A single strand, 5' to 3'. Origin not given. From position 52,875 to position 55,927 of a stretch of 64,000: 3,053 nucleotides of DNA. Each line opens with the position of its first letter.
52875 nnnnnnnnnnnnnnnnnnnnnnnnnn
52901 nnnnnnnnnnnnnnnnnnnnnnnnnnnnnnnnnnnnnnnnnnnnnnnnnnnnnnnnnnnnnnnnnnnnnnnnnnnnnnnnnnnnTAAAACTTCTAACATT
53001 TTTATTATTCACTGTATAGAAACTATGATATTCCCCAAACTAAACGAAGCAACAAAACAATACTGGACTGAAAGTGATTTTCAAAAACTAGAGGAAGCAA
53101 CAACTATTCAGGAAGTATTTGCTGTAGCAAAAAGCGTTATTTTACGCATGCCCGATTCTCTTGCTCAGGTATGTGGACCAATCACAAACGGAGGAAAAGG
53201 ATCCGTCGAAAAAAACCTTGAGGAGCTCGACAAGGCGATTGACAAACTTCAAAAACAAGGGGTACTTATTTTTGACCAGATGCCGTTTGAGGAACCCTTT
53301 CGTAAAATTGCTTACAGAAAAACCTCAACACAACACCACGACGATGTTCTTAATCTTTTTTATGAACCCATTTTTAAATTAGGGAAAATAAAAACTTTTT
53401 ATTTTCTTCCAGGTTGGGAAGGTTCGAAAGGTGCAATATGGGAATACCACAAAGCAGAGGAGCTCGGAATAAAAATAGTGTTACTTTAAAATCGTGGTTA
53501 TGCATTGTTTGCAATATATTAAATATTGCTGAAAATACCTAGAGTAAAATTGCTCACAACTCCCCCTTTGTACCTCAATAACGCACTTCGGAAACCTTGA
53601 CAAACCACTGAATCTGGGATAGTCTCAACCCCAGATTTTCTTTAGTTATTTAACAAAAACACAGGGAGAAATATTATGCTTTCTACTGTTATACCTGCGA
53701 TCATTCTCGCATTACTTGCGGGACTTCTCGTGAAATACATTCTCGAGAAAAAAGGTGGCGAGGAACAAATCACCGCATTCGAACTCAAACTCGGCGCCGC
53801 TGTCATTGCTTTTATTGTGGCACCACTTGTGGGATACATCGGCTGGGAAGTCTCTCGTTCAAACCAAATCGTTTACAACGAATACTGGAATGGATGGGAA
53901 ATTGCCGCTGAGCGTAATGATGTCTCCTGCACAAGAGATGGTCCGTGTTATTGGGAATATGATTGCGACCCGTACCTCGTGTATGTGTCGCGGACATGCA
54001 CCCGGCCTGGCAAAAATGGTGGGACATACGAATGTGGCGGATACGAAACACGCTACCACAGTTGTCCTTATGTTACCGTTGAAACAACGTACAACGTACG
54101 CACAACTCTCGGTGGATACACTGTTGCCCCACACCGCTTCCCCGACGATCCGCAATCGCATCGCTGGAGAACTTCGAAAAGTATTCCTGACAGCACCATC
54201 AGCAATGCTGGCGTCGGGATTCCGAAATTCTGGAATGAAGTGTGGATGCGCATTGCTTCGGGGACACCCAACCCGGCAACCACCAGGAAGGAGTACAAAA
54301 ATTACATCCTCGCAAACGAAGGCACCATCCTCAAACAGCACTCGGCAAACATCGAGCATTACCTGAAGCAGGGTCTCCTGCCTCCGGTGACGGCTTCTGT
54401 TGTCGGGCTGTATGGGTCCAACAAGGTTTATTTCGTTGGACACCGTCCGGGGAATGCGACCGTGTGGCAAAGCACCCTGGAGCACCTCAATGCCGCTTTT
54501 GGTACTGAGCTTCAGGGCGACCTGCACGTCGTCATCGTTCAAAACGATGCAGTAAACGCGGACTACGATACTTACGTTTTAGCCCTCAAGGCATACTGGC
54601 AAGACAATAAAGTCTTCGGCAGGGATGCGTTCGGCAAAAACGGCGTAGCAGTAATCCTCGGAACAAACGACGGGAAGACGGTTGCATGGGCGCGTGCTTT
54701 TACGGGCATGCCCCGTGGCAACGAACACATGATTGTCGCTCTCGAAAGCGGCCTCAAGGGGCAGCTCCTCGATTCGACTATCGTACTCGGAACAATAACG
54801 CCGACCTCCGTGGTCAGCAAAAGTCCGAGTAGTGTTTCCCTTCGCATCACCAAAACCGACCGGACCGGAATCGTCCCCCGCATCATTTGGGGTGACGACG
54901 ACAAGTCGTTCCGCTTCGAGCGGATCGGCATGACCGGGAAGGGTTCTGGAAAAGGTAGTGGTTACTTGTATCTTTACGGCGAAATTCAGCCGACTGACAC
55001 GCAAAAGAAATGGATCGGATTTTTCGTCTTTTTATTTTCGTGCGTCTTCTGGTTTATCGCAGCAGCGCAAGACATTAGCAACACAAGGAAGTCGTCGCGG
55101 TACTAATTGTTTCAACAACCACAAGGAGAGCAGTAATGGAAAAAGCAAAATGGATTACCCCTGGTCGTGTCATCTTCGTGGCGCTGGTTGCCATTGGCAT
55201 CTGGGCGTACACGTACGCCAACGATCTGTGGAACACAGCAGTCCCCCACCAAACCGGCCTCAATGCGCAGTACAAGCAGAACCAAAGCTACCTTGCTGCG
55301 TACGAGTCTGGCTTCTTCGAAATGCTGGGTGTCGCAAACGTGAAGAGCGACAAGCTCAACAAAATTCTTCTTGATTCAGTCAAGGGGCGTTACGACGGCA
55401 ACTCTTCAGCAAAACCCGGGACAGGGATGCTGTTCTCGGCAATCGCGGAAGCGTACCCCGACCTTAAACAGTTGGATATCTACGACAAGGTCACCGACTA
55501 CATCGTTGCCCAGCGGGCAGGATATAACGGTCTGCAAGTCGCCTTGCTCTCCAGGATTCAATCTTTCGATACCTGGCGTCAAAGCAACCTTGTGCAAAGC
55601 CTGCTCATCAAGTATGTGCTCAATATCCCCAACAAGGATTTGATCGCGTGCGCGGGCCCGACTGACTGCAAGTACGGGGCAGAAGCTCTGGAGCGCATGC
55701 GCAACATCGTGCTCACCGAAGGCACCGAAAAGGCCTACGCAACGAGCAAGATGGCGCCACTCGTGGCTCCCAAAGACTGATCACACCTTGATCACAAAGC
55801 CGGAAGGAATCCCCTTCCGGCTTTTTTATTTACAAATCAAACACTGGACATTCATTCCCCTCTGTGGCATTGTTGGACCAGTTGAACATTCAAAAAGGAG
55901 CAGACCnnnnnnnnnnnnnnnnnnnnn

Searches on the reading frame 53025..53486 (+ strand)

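Call 19: search_protein_families(library=pfam, proteins=[window:53025-53486:+], max_evalue=0.01)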
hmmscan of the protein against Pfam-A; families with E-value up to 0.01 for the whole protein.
window:53025-53486:+ (154 aa): 1 family
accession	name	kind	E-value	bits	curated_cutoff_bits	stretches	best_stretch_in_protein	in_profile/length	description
PF14359.12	DUF4406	-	3.5e-07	31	22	1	50-152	6-90/91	Domain of unknown function (DUF4406)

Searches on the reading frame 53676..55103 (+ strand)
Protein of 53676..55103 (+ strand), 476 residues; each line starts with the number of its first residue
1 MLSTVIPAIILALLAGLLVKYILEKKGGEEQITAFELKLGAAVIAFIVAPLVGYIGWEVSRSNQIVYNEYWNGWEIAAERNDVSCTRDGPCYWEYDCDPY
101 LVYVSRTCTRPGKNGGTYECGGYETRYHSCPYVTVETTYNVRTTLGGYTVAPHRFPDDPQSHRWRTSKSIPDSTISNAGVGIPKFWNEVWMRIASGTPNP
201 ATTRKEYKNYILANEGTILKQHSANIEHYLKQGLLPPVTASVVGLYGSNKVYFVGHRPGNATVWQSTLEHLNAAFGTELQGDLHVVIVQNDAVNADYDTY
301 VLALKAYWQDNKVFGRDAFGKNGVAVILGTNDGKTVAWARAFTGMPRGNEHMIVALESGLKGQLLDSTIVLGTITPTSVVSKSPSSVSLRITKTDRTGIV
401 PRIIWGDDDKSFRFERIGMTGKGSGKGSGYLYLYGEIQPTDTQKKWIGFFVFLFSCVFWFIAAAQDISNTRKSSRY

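Call 8: search_protein_families(library=pfam, proteins=[window:53676-55103:+], max_evalue=0.1)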
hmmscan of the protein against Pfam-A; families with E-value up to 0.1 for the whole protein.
window:53676-55103:+ (476 aa): 0 families

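Call 9: search_protein_families(library=phrogs, proteins=[window:53676-55103:+], max_evalue=0.1)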
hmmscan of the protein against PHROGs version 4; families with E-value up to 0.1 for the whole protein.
window:53676-55103:+ (476 aa): 1 family
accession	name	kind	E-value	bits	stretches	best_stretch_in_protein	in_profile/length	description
phrog_2087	-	unknown function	3.3e-18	66.6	1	8-367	7-298/360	-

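Call 21: search_protein_families(library=ncbifam, proteins=[window:53676-55103:+], max_evalue=0.1)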
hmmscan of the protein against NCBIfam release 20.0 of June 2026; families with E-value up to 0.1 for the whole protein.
window:53676-55103:+ (476 aa): 0 families

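Call 22: search_protein_families(library=padloc, proteins=[window:53676-55103:+], max_evalue=0.1)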
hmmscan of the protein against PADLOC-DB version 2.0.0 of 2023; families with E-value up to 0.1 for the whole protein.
window:53676-55103:+ (476 aa): 0 families

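Call 69: search_dna_similar(query=window:53676-55103:+, collection=phages, mode=protein, max_rows=12)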
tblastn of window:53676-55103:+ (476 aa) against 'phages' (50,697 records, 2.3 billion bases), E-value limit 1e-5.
No match.

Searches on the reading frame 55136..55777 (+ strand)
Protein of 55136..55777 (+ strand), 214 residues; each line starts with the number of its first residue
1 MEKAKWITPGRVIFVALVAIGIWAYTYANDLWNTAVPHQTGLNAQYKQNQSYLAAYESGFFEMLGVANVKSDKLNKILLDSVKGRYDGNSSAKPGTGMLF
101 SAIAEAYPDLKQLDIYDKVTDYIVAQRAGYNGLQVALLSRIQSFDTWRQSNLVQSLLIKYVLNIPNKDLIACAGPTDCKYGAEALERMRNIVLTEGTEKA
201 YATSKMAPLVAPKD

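Call 8: search_protein_families(library=pfam, proteins=[window:55136-55777:+], max_evalue=0.1)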
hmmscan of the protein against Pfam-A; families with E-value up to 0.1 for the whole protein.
window:55136-55777:+ (214 aa): 2 families
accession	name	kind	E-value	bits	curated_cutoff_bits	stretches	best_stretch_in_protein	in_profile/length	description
PF22516.1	PreP_C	-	0.026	14.6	27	1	81-170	45-137/173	PreP C-terminal domain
PF15711.10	ILEI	-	0.057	14.4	27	0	139-176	16-51/90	Interleukin-like EMT inducer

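Call 9: search_protein_families(library=phrogs, proteins=[window:55136-55777:+], max_evalue=0.1)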
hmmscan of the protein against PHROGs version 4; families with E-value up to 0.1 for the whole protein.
window:55136-55777:+ (214 aa): 3 families
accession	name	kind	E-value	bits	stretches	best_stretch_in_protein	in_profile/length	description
phrog_1383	-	head and packaging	2.7e-16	60.7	1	12-208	11-182/187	virion structural protein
phrog_33736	-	unknown function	0.032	15.6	1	99-132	13-45/60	-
phrog_4546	-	unknown function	0.083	13.7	0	10-31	8-29/36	-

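Call 21: search_protein_families(library=ncbifam, proteins=[window:55136-55777:+], max_evalue=0.1)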
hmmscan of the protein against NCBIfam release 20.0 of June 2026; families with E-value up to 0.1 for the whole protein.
window:55136-55777:+ (214 aa): 1 family
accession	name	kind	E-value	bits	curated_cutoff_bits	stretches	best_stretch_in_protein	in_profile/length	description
NF005264.0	PRK06769.1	equivalog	0.053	13.3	217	1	86-148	86-149/175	HAD-IIIA family hydrolase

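Call 22: search_protein_families(library=padloc, proteins=[window:55136-55777:+], max_evalue=0.1)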
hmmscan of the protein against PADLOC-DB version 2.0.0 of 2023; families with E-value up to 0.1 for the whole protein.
window:55136-55777:+ (214 aa): 0 families

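Call 44: find_related_loci(query=window:55136-55777:+, collection=viral_contigs, flank=8000)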
Query window:55136-55777:+ (214 aa) in viral_contigs; peptide patterns used: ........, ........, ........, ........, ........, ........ (x = any residue, [..] = any of these).
3 stretches matched a pattern; 1 encode a relative of the query (tblastn E <= 1e-3); 1 distinct loci.
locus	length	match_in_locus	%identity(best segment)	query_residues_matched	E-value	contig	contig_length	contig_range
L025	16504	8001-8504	27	13-205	4e-13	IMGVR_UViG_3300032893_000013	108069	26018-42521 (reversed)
